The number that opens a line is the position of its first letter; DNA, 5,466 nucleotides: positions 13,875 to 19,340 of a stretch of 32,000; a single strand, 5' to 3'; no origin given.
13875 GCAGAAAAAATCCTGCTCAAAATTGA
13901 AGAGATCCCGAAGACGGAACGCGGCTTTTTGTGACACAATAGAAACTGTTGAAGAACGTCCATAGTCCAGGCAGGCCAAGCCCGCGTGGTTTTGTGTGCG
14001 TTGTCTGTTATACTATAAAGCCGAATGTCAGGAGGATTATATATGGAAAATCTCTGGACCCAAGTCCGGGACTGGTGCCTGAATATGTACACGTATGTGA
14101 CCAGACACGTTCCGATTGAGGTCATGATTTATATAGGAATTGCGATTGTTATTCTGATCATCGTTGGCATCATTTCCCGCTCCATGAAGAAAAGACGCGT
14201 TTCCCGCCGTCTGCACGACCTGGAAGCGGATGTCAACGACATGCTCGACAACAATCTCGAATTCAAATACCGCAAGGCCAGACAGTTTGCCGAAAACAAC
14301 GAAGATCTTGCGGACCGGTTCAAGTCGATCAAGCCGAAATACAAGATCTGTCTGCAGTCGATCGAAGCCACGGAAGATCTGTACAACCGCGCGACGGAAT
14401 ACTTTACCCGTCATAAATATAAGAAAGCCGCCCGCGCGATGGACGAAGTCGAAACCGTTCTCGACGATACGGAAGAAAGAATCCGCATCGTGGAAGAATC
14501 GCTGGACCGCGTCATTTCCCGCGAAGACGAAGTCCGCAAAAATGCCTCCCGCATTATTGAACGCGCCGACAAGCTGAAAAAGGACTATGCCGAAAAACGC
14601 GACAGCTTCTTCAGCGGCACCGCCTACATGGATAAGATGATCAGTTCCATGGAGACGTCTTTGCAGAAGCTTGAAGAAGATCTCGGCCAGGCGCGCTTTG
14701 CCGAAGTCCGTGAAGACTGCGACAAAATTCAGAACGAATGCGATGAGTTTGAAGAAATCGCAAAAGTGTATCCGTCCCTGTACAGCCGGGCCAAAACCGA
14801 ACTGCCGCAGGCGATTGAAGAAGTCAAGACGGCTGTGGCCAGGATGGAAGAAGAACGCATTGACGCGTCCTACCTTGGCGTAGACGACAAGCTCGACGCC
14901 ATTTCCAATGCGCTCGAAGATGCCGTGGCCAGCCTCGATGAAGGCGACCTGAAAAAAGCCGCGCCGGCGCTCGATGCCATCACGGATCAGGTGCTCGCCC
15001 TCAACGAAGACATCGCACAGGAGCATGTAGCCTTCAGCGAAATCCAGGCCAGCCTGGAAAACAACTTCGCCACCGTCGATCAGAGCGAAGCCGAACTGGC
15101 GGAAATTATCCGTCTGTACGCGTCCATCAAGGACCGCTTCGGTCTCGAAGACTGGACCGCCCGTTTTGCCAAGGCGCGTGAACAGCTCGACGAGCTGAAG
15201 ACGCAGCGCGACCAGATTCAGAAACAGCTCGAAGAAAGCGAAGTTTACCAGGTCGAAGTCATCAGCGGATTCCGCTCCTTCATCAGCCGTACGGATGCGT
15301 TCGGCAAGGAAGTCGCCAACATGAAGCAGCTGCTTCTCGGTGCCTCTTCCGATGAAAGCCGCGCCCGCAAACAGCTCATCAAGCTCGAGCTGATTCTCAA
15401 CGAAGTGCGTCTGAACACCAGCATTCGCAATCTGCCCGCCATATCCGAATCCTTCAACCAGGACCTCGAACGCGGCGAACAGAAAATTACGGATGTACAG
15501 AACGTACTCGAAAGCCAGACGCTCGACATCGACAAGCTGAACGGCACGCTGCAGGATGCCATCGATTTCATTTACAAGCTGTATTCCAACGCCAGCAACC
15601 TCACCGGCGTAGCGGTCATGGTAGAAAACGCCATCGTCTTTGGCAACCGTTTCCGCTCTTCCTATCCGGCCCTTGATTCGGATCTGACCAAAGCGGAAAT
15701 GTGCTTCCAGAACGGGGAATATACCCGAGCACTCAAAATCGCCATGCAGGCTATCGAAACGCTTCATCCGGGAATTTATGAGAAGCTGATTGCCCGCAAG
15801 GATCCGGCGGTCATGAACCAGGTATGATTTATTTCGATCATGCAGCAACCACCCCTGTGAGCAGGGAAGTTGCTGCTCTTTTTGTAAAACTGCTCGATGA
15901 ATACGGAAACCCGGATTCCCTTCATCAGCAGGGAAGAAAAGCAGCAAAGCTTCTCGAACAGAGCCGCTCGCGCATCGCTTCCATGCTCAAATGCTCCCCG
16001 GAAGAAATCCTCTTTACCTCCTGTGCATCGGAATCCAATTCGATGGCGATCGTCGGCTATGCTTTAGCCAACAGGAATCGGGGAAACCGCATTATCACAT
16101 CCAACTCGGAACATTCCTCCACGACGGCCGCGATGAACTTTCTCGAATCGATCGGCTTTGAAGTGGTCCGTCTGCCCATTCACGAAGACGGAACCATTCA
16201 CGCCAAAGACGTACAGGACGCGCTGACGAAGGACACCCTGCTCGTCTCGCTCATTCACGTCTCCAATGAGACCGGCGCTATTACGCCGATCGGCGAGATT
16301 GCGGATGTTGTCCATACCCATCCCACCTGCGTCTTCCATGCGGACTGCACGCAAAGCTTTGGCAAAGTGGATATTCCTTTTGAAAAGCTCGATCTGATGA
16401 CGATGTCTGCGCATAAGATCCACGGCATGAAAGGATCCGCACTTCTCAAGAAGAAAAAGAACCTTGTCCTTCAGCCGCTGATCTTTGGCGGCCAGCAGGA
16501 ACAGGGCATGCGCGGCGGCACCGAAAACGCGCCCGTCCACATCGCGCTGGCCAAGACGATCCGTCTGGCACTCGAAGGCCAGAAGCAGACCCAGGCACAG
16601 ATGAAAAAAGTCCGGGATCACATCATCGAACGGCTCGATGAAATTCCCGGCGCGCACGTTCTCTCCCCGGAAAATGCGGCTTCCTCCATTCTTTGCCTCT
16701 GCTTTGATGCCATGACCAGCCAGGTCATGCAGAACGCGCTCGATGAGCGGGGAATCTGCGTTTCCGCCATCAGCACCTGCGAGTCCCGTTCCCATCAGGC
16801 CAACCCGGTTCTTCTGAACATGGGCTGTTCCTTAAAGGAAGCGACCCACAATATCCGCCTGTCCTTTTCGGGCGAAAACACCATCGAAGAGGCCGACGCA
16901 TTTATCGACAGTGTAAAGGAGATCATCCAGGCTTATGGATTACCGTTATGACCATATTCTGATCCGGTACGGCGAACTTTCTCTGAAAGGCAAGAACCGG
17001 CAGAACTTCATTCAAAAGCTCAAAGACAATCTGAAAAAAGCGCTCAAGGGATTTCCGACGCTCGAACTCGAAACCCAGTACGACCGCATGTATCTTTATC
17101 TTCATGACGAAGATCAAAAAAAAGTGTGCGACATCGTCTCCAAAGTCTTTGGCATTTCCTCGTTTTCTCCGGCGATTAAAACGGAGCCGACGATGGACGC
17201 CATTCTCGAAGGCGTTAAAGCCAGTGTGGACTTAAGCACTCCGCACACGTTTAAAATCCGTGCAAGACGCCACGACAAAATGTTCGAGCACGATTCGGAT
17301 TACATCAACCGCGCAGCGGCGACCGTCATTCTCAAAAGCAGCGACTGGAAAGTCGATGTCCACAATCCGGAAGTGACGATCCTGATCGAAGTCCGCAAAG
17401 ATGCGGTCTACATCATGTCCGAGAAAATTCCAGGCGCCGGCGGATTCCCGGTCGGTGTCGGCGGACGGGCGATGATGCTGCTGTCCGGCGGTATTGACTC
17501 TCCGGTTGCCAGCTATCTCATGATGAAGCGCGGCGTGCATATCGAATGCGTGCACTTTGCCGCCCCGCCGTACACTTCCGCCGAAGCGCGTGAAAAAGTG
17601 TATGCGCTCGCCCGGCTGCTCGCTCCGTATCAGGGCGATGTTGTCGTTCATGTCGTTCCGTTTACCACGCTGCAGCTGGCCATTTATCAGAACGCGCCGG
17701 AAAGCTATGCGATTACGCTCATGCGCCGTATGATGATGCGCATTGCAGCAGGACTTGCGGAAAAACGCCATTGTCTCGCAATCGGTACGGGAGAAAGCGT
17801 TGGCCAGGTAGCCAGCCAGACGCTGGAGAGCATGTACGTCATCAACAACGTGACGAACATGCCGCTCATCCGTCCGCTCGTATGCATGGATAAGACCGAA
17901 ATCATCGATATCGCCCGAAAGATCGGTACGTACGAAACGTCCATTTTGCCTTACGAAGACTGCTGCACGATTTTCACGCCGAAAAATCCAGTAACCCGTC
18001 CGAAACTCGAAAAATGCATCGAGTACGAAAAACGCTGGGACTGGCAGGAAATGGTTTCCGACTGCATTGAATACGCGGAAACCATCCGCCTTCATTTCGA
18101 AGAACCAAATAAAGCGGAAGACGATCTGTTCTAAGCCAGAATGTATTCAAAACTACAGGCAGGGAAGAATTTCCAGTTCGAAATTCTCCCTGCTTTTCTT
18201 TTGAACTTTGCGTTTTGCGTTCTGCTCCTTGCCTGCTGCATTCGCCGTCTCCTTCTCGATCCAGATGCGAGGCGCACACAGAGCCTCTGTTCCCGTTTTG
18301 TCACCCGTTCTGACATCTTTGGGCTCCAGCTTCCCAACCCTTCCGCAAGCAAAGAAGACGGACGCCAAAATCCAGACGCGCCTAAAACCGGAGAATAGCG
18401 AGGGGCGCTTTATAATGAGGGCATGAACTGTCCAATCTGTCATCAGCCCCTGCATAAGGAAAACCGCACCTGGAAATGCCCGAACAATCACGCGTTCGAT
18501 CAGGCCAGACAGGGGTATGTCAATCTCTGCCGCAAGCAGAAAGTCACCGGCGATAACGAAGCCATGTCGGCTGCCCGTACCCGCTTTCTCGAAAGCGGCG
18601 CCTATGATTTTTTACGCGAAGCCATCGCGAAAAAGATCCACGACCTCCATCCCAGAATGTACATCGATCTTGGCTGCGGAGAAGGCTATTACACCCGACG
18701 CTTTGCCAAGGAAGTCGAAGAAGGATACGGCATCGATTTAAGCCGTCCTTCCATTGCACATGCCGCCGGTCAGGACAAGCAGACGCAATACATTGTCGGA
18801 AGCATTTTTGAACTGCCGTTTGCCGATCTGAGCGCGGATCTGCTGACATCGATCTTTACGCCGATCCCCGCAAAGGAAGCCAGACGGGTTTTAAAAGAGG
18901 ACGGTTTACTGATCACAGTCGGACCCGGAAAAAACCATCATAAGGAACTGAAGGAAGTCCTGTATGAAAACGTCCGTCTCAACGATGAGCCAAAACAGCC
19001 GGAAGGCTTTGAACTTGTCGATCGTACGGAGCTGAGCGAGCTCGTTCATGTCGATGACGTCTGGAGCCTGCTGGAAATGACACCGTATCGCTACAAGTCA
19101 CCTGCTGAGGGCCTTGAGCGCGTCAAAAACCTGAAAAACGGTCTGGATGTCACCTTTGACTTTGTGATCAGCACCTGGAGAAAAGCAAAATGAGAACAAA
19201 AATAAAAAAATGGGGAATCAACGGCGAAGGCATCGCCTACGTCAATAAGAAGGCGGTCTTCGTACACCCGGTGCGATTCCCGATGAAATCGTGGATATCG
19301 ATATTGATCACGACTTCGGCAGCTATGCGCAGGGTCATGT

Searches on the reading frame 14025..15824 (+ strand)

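Call 12: search_protein_families(library=pfam, proteins=[window:14025-15824:+], max_evalue=0.01)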
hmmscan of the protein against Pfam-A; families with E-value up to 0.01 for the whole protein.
window:14025-15824:+ (600 aa): 5 families
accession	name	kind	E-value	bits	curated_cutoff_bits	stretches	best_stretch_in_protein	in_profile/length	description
PF06160.17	EzrA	-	2.6e-111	373.1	39.6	1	39-588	3-553/557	Septation ring formation regulator, EzrA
PF14276.11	DUF4363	-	0.00016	22.1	27.5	0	200-249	5-54/107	Domain of unknown function (DUF4363)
PF10938.13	YfdX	-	0.0012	19.3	26.6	0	265-323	85-143/149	YfdX protein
PF14584.11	DUF4446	-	0.0024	18.3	27.4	1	35-114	3-83/150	Protein of unknown function (DUF4446)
PF12895.13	ANAPC3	-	0.0055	17.4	27.2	0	533-576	5-49/82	Anaphase-promoting complex, cyclosome, subunit 3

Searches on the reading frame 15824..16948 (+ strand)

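Call 12: search_protein_families(library=pfam, proteins=[window:15824-16948:+], max_evalue=0.01)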
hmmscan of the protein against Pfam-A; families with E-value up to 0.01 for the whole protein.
window:15824-16948:+ (375 aa): 2 families
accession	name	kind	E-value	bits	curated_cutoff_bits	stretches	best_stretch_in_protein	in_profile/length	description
PF00266.25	Aminotran_5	-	9.2e-61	206.3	21.5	1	2-360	1-371/371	Aminotransferase class-V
PF00155.27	Aminotran_1_2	-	1.8e-08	34.4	19.7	1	26-170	37-182/361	Aminotransferase class I and II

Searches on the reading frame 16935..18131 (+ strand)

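Call 12: search_protein_families(library=pfam, proteins=[window:16935-18131:+], max_evalue=0.01)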
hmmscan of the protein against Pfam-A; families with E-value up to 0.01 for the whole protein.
window:16935-18131:+ (399 aa): 5 families
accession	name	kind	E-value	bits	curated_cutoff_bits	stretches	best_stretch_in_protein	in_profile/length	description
PF02568.20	ThiI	-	4e-68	229.4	20.5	1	174-367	1-194/197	Thiamine biosynthesis protein (ThiI)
PF22025.1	ThiI_fer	-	3e-28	98.5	25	1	7-78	1-72/72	ThiI ferredoxin-like domain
PF02926.22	THUMP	-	1.4e-15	57.8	20.6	1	87-161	4-82/84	THUMP domain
PF06508.19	QueC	-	1.6e-07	31.5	22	1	178-220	1-40/210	Queuosine biosynthesis protein QueC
PF03054.22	tRNA_Me_trans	-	0.0028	17.8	20.6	0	180-210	4-34/202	tRNA methyl transferase HUP domain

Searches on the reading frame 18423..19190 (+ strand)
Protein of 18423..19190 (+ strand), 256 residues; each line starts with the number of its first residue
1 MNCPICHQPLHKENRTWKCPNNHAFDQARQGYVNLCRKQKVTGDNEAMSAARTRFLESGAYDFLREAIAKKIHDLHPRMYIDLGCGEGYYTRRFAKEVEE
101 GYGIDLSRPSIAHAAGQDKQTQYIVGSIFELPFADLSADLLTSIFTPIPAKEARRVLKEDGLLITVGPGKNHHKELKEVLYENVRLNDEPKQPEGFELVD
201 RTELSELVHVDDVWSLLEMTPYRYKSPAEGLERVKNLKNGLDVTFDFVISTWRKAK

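Call 12: search_protein_families(library=pfam, proteins=[window:18423-19190:+], max_evalue=0.01)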
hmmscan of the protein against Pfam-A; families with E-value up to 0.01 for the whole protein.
window:18423-19190:+ (256 aa): 9 families
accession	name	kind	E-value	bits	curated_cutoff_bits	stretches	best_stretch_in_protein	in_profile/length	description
PF21302.3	Zn_ribbon_RlmA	-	1.9e-16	60.2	27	1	2-35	2-35/44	RlmA, N-terminal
PF08241.18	Methyltransf_11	-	2.1e-13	51.2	21.2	1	82-164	2-94/95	Methyltransferase domain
PF13649.12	Methyltransf_25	-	1.5e-11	45.3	27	1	82-161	3-97/97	Methyltransferase domain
PF13847.12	Methyltransf_31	-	1.7e-10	41.2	27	1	80-187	7-129/145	Methyltransferase domain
PF08242.18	Methyltransf_12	-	5.2e-05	24.3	30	1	81-140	1-68/98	Methyltransferase domain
PF13489.12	Methyltransf_23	-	0.00011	22.5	27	1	65-120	6-61/164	Methyltransferase domain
PF08003.17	Methyltransf_9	-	0.001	18.5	23.8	1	66-106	105-146/315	Protein of unknown function (DUF1698)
PF01209.24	Ubie_methyltran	-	0.0029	17.4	20.1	1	62-166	33-152/233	ubiE/COQ5 methyltransferase family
PF05175.20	MTS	-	0.0046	17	23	0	69-113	24-70/170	Methyltransferase small domain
